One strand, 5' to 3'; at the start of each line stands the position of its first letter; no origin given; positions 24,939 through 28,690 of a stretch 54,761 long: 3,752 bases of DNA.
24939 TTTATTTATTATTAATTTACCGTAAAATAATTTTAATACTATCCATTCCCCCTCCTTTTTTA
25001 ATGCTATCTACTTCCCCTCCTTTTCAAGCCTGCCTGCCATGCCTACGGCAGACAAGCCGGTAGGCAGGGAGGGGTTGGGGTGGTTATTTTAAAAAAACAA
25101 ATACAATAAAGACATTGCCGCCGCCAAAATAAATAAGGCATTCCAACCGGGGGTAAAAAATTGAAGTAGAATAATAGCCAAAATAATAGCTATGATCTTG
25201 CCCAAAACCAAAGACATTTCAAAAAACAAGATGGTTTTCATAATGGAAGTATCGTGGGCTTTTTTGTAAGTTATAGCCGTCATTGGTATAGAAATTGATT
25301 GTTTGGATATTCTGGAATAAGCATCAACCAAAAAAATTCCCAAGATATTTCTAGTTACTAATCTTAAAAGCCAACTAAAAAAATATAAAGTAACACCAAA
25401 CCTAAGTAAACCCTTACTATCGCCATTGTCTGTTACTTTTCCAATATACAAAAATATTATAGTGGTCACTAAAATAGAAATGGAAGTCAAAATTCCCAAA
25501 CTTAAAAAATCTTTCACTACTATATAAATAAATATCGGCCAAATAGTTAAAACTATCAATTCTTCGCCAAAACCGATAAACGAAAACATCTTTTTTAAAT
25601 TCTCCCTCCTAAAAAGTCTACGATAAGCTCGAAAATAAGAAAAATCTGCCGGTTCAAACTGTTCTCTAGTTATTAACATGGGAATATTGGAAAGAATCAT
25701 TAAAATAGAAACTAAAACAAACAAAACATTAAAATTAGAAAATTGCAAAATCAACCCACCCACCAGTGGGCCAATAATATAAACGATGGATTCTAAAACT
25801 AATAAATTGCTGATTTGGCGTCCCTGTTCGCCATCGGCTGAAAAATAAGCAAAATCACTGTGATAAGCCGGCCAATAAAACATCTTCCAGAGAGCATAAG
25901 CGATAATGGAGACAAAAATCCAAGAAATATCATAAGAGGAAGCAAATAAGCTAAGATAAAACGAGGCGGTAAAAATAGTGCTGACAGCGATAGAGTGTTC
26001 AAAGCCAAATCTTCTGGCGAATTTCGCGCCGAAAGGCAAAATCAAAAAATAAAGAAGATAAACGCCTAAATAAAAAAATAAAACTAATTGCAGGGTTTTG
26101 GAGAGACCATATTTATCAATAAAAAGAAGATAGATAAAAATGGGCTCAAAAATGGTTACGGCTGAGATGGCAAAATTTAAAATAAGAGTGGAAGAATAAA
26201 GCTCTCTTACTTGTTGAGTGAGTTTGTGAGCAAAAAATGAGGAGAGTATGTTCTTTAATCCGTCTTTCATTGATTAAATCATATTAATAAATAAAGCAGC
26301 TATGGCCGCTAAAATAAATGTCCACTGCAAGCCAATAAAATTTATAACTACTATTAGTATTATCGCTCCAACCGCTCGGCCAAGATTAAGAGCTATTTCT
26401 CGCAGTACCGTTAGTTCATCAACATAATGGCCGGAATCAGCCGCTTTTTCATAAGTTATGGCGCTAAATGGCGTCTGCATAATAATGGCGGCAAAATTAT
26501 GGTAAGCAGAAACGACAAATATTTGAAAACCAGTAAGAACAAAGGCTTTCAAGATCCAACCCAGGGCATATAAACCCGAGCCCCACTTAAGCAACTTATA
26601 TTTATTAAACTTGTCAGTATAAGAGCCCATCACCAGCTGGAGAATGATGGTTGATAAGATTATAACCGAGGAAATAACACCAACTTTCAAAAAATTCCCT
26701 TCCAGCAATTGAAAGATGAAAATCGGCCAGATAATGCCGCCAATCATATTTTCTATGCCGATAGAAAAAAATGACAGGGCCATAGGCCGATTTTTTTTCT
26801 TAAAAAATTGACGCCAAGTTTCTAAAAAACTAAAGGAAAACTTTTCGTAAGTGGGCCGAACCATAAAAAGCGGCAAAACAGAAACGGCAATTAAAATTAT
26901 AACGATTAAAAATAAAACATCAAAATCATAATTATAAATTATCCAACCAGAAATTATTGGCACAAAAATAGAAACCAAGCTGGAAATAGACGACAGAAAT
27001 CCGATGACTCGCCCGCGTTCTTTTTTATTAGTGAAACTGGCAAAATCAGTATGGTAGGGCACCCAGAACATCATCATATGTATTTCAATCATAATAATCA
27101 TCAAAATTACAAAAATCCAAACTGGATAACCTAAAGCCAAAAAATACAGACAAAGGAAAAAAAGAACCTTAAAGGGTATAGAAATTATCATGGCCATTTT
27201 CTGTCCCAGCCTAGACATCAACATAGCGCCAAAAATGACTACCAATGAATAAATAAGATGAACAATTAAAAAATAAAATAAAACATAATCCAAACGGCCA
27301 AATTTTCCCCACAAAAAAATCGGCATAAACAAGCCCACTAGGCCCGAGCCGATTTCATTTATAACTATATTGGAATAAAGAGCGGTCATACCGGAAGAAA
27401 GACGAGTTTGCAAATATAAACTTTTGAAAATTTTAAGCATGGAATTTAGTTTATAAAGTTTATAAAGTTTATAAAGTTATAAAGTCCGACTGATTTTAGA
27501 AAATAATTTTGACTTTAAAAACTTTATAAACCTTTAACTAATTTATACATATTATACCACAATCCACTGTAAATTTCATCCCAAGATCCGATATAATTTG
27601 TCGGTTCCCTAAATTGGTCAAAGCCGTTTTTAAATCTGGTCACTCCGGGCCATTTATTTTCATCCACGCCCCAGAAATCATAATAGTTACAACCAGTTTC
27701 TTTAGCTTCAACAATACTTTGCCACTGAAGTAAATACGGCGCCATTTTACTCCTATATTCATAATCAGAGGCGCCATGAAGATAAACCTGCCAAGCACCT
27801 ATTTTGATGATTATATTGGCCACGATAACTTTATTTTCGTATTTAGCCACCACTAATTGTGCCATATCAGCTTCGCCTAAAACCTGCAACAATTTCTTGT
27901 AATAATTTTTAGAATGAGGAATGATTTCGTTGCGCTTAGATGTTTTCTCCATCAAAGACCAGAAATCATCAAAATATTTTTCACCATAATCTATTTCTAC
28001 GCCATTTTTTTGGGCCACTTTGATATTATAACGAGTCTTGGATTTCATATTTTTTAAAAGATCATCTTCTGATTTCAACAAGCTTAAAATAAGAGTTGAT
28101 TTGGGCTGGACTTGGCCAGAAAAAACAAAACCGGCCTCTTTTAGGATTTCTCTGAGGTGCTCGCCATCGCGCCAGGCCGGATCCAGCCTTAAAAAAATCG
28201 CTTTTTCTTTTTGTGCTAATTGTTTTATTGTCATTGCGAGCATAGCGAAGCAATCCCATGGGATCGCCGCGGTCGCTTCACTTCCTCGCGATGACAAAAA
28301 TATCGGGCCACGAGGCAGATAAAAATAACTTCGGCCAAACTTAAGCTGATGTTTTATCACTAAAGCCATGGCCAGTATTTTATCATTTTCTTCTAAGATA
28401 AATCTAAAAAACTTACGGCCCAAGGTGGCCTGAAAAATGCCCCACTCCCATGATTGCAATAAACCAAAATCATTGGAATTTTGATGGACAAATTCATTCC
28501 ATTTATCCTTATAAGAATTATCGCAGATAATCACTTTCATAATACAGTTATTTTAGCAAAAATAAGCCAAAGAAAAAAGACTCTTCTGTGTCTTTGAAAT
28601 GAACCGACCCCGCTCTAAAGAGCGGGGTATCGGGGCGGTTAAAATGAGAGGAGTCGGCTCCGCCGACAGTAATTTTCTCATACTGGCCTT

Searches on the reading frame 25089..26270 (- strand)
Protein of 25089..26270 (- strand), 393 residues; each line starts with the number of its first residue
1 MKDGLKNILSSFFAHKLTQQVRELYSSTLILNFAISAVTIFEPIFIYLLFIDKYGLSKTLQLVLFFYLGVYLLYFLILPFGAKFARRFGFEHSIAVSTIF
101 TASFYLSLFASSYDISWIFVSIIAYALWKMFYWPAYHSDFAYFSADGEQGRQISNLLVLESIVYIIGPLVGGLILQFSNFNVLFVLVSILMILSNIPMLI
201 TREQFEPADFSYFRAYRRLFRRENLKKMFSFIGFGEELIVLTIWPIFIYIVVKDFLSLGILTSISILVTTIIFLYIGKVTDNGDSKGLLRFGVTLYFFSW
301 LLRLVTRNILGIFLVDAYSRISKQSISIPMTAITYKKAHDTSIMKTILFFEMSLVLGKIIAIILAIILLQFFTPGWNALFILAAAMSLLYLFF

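Call 5: search_protein_families(library=pfam, proteins=[window:25089-26270:-], max_evalue=0.01)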
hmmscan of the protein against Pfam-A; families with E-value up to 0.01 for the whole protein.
window:25089-26270:- (393 aa): 1 family
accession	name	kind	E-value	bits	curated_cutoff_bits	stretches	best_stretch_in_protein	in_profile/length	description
PF07690.21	MFS_1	-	5e-14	52.4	33.4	2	34-228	8-208/347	Major Facilitator Superfamily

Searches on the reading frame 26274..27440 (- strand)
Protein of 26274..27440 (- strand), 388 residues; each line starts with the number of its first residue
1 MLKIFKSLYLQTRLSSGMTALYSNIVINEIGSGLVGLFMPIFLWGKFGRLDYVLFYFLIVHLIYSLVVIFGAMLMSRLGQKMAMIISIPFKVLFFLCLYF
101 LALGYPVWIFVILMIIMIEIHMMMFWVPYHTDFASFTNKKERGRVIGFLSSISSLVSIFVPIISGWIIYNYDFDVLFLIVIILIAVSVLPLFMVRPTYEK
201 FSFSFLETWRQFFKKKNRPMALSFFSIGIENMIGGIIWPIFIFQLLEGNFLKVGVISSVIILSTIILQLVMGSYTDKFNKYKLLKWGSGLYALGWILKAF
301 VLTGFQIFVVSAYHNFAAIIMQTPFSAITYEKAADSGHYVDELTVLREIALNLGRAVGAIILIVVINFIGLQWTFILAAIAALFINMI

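Call 5: search_protein_families(library=pfam, proteins=[window:26274-27440:-], max_evalue=0.01)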
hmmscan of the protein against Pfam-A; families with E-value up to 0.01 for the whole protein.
window:26274-27440:- (388 aa): 1 family
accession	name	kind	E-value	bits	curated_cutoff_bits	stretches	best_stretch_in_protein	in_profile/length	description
PF07690.21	MFS_1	-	2.5e-26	92.9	33.4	2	25-336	5-328/347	Major Facilitator Superfamily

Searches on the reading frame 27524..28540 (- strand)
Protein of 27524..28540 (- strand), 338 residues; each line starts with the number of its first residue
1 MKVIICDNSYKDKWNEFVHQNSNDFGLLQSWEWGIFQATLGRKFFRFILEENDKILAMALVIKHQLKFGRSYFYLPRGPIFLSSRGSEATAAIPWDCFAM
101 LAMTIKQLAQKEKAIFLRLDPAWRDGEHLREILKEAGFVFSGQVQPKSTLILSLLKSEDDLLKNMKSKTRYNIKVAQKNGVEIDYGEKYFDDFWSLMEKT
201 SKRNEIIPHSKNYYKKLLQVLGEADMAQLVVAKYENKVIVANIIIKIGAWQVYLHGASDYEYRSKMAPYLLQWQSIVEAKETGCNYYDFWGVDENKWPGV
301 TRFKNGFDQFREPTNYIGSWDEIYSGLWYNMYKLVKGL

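Call 5: search_protein_families(library=pfam, proteins=[window:27524-28540:-], max_evalue=0.01)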
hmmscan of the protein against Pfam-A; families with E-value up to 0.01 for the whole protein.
window:27524-28540:- (338 aa): 2 families
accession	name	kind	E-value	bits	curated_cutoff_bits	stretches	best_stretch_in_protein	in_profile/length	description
PF02388.22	FemAB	-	2e-41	142.6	24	2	13-233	5-237/406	FemAB family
PF13480.13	Acetyltransf_6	-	7.8e-10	39.5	22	1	166-294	4-139/143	Acetyltransferase (GNAT) domain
